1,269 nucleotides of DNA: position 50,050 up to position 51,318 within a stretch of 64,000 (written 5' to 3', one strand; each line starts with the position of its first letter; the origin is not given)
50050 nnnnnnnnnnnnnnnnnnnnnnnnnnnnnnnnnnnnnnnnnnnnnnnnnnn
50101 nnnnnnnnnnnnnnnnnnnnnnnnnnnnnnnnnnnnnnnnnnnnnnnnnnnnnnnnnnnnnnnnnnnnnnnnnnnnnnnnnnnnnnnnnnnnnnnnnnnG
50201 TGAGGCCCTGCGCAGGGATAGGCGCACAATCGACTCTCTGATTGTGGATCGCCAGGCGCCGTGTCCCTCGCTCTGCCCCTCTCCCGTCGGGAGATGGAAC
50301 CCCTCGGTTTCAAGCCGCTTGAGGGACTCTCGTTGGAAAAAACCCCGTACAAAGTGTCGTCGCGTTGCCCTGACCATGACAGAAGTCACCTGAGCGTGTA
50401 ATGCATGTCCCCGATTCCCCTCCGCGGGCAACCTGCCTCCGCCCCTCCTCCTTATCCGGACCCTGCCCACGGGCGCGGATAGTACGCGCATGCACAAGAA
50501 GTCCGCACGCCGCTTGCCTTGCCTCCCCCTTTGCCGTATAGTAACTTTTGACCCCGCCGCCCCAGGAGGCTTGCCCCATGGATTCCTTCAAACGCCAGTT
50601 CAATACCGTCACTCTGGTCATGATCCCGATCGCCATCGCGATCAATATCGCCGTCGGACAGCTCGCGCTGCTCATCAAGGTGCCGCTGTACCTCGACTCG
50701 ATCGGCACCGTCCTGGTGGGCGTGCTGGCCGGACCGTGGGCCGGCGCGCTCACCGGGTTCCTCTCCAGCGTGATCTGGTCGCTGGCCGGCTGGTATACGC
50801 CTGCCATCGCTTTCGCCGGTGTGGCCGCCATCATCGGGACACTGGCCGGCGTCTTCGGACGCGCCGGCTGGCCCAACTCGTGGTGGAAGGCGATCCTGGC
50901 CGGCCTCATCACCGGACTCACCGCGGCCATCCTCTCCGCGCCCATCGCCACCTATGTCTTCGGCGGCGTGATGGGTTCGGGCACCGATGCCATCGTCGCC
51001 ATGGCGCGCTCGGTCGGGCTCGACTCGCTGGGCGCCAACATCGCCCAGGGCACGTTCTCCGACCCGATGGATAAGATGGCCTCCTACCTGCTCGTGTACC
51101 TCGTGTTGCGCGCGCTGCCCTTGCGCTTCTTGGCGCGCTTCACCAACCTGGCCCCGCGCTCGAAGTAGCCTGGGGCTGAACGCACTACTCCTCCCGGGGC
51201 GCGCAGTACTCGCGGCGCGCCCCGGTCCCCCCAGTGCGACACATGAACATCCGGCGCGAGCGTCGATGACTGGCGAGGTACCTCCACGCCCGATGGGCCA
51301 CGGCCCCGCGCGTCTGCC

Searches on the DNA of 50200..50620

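Call 11: search_rna_families(source=window, start=50200, end=50620, threshold=evalue, max_evalue=10)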
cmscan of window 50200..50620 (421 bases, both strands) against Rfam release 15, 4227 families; matches with E-value up to 10: 2.
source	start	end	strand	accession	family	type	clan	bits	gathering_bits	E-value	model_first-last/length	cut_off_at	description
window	50409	50500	-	RF02151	MIMT1_1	Gene; lncRNA;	-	19.9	45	0.16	1-88/88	no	MER1 repeat containing imprinted transcript 1 conserved region 1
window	50509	50610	-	RF02001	group-II-D1D4-3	Intron;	CL00102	13.5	32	2.1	1-170/170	no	Group II catalytic intron D1-D4-3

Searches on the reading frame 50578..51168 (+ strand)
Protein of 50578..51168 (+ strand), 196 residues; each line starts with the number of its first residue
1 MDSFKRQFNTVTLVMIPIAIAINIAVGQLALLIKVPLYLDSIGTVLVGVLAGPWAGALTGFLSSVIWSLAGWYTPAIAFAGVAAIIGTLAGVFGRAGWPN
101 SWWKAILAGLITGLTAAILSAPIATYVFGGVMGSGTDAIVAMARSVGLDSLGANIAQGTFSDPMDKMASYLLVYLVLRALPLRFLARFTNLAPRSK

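Call 13: search_protein_families(library=pfam, proteins=[window:50578-51168:+], max_evalue=0.01)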
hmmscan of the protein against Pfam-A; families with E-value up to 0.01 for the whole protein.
window:50578-51168:+ (196 aa): 1 family
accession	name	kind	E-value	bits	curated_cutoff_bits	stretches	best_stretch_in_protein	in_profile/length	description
PF12822.12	ECF_trnsprt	-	5.1e-06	27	30.7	1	12-173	2-148/169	ECF transporter, substrate-specific component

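Call 14: search_protein_families(library=ncbifam, proteins=[window:50578-51168:+], max_evalue=0.1)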
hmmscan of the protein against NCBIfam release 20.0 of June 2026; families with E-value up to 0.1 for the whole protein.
window:50578-51168:+ (196 aa): 1 family
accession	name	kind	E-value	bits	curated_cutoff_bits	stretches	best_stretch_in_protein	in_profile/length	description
NF045596.1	ECF_S_CD3073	equivalog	4.4e-30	104.6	180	1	13-183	1-171/174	CD3073 family putative ECF transporter S component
